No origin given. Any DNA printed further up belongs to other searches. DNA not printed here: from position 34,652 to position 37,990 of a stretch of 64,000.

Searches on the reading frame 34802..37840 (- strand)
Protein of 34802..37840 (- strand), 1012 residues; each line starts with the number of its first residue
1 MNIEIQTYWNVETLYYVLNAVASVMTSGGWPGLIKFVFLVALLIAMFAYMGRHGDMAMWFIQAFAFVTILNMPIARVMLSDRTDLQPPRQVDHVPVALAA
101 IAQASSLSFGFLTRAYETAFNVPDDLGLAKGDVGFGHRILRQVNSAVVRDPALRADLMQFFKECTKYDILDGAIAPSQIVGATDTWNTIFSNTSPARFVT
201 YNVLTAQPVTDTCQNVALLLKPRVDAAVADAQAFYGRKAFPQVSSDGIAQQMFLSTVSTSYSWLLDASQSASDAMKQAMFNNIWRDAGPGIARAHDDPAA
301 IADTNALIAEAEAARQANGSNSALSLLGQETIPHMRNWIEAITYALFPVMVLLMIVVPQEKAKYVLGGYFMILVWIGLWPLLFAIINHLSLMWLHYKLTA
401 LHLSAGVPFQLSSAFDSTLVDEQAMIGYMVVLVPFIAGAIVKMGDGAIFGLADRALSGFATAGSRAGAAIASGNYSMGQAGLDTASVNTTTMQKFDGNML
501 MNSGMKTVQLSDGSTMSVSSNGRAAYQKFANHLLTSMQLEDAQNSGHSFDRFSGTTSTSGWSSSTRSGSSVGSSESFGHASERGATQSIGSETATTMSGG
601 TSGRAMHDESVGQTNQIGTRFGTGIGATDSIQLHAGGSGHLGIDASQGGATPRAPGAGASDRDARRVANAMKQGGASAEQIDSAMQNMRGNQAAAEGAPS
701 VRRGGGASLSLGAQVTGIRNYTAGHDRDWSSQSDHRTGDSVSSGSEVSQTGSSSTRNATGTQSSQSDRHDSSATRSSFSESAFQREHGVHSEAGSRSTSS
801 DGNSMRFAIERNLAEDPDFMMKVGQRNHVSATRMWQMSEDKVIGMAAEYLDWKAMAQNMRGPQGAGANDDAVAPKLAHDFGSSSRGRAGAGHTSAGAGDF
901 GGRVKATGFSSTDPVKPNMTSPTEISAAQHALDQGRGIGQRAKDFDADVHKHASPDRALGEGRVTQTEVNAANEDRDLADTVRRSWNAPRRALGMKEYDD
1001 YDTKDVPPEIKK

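Call 10: search_protein_families(library=pfam, proteins=[window:34802-37840:-], max_evalue=0.01)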
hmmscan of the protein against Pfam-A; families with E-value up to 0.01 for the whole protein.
window:34802-37840:- (1012 aa): 1 family
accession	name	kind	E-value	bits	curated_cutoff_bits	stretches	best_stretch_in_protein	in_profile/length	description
PF07916.16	TraG_N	-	1.5e-77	262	36.1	1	4-462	1-460/462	TraG-like protein, N-terminal region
